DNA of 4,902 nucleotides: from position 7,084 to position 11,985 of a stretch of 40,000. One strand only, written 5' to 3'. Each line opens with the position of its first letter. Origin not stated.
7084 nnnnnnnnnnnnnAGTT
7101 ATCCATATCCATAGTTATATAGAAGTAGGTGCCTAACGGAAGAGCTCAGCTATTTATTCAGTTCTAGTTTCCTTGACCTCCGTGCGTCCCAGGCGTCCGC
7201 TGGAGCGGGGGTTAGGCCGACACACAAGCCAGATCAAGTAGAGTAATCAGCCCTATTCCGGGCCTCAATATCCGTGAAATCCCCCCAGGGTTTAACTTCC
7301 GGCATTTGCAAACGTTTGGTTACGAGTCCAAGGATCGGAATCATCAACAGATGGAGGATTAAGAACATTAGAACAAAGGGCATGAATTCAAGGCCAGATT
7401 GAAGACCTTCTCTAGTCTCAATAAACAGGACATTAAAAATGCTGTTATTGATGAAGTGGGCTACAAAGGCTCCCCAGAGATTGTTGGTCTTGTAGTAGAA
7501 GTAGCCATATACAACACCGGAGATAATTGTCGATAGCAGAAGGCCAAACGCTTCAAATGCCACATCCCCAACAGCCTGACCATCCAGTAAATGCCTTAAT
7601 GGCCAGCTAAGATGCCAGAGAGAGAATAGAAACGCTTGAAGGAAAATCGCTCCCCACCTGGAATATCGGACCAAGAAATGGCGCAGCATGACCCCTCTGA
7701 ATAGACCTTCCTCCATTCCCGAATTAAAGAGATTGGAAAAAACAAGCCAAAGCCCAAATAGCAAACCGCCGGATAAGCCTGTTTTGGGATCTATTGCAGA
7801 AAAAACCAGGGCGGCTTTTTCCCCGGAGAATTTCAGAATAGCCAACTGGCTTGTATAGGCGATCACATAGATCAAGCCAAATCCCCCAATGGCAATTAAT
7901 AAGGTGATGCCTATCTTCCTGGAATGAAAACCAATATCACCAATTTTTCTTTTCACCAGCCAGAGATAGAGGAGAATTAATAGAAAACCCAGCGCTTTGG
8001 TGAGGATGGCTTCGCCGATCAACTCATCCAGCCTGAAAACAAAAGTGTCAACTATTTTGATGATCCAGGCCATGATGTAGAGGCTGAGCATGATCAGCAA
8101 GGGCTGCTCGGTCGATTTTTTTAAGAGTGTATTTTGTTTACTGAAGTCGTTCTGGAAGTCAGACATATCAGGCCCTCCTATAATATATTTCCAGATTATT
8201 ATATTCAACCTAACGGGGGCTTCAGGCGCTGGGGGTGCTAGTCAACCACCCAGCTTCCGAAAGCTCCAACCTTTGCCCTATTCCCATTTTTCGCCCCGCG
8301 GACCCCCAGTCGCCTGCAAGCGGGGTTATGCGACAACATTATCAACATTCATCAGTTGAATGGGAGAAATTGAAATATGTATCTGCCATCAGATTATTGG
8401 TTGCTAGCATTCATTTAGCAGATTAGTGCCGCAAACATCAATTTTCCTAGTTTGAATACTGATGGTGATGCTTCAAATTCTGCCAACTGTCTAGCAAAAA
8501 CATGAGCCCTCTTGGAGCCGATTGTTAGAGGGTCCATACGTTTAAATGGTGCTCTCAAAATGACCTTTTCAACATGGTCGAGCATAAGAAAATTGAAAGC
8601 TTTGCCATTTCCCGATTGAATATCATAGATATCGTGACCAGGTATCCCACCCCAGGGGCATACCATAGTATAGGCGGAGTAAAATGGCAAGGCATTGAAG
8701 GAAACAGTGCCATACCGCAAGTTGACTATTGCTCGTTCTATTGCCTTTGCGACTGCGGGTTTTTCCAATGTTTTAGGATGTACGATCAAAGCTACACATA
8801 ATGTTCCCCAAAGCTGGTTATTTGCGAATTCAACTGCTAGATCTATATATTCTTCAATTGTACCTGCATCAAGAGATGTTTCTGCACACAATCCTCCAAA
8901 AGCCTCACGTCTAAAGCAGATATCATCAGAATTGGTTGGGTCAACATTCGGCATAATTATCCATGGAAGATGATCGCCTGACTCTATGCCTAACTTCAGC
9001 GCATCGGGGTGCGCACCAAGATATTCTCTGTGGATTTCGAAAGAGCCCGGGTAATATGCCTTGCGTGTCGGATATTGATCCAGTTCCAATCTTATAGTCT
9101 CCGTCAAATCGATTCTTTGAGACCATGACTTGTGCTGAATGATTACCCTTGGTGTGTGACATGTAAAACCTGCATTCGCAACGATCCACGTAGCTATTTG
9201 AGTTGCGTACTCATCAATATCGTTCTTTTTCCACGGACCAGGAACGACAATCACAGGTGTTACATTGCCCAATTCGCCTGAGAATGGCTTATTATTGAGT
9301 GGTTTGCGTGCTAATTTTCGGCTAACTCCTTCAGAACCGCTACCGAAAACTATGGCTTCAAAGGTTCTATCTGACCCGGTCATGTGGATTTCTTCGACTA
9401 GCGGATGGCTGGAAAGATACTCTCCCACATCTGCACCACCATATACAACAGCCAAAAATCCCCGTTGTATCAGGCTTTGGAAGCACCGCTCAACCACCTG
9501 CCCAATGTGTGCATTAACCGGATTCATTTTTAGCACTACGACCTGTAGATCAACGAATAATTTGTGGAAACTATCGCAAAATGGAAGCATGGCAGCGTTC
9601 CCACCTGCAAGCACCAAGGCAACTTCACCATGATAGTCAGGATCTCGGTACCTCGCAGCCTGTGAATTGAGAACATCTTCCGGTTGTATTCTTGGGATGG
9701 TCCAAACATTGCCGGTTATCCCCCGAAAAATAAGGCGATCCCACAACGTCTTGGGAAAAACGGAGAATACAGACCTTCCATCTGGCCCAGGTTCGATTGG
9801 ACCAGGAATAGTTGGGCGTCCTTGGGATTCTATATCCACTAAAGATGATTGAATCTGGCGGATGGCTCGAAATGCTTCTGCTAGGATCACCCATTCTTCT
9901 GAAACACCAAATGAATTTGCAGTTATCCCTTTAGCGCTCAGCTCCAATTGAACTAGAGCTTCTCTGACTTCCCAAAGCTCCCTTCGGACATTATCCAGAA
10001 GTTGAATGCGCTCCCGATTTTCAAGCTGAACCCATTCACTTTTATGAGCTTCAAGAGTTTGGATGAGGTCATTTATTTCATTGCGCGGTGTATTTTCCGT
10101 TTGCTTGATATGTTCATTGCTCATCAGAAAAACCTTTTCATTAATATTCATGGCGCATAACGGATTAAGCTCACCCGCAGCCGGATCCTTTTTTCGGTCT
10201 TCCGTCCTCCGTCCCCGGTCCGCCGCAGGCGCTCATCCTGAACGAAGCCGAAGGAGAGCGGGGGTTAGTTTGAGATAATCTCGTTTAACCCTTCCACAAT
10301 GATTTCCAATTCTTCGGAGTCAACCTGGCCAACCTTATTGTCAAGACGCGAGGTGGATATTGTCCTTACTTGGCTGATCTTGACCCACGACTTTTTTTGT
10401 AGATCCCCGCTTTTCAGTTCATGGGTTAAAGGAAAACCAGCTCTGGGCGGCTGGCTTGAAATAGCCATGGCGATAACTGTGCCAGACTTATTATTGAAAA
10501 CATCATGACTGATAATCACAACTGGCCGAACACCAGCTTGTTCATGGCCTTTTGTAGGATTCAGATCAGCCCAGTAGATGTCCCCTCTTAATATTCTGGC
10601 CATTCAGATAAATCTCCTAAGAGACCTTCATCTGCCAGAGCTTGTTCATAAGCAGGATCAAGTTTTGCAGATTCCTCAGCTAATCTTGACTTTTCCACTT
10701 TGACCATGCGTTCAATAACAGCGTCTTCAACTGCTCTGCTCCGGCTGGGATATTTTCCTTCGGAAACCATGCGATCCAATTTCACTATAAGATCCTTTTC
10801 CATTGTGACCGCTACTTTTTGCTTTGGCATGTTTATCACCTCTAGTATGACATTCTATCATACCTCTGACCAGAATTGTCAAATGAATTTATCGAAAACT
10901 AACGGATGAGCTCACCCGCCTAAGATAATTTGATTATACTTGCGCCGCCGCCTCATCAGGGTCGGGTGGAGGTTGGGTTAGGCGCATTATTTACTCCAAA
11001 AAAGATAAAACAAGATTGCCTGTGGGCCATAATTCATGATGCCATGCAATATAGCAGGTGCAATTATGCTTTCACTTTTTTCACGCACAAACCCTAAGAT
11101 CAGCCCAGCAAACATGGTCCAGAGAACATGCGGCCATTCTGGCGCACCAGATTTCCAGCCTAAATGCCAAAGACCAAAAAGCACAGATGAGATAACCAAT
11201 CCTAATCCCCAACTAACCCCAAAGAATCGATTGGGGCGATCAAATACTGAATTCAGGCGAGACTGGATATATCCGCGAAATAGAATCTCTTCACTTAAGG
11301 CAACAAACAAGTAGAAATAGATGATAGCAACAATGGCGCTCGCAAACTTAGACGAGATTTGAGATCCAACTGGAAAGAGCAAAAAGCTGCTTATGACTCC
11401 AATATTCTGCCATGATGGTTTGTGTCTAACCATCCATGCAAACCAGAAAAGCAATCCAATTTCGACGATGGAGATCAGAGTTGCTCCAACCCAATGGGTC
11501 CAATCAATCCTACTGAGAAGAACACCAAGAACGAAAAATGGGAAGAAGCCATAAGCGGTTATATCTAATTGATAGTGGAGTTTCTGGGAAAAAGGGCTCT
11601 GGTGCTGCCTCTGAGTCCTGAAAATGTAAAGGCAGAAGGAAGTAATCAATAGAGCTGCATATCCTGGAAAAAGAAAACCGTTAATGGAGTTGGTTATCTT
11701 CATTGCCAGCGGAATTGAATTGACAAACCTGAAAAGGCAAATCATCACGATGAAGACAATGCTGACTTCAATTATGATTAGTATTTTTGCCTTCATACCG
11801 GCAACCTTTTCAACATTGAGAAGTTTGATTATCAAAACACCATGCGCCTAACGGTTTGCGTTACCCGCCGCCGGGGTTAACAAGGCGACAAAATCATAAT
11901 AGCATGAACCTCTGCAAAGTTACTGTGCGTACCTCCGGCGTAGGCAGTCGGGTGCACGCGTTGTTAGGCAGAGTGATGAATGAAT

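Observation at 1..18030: Complete chromosomal integron with at least 15 cassettes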

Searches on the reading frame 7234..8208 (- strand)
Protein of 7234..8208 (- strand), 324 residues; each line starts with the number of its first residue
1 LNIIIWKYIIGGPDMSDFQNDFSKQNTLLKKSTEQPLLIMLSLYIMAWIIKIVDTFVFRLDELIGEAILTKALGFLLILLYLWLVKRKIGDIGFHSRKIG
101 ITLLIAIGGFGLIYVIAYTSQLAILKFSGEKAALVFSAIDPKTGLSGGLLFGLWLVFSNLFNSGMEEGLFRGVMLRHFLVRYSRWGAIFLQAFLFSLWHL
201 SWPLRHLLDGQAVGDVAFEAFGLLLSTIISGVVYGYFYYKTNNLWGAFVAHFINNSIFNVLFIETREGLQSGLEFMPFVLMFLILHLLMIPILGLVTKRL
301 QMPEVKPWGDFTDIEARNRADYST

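Call 14: search_protein_families(library=pfam, proteins=[window:7234-8208:-], max_evalue=0.01)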
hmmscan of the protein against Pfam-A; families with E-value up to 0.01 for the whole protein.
window:7234-8208:- (324 aa): 1 family
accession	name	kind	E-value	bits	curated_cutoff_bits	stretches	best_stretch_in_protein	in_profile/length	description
PF02517.21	Rce1-like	-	3.8e-18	66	22.4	1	153-256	6-92/93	Type II CAAX prenyl endopeptidase Rce1-like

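Call 40: search_protein_families(library=padloc, proteins=[window:7234-8208:-], max_evalue=0.01)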
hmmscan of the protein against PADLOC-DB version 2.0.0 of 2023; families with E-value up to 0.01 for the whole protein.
window:7234-8208:- (324 aa): 0 families

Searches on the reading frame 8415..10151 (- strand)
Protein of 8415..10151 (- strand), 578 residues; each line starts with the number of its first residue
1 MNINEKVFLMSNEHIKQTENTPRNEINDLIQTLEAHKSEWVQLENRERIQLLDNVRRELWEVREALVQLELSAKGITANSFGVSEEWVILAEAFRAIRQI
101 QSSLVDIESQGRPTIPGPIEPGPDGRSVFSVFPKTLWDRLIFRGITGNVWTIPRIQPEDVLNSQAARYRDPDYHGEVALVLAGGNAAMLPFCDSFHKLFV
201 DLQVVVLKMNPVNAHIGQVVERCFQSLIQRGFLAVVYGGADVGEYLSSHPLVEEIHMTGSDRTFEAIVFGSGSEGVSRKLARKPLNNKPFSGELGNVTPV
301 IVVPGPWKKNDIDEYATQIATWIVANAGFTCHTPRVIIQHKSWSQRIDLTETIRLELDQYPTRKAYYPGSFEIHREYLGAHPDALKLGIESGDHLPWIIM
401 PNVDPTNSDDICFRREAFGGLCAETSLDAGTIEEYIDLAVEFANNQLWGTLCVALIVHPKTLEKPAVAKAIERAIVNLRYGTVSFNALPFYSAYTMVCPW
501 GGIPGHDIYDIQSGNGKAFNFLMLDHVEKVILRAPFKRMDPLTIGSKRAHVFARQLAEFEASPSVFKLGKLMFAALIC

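Call 15: search_protein_families(library=pfam, proteins=[window:8415-10151:-], max_evalue=0.01)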
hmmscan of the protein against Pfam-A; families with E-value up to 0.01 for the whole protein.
window:8415-10151:- (578 aa): 1 family
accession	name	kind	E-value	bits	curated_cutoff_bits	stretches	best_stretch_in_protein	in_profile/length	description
PF00171.27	Aldedh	-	1.3e-15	57.4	23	1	204-344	156-282/461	Aldehyde dehydrogenase family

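Call 40: search_protein_families(library=padloc, proteins=[window:8415-10151:-], max_evalue=0.01)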
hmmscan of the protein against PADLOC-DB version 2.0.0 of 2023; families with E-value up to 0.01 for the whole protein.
window:8415-10151:- (578 aa): 0 families

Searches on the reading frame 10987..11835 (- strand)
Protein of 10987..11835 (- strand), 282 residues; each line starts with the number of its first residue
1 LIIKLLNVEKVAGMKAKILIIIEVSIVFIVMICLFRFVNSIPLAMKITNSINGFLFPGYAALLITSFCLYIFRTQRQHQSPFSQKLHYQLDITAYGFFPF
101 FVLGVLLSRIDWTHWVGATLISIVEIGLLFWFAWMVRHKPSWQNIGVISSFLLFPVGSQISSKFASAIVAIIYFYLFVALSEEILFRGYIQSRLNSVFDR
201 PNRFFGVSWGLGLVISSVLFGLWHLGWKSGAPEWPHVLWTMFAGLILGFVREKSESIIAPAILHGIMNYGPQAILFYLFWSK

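Call 15: search_protein_families(library=pfam, proteins=[window:10987-11835:-], max_evalue=0.01)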
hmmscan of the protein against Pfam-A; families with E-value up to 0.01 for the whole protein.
window:10987-11835:- (282 aa): 1 family
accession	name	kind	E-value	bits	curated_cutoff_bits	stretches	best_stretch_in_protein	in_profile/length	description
PF02517.21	Rce1-like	-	1.1e-20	74.2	22.4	1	166-269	3-92/93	Type II CAAX prenyl endopeptidase Rce1-like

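Call 40: search_protein_families(library=padloc, proteins=[window:10987-11835:-], max_evalue=0.01)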
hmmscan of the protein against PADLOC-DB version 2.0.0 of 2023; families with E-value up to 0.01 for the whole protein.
window:10987-11835:- (282 aa): 0 families
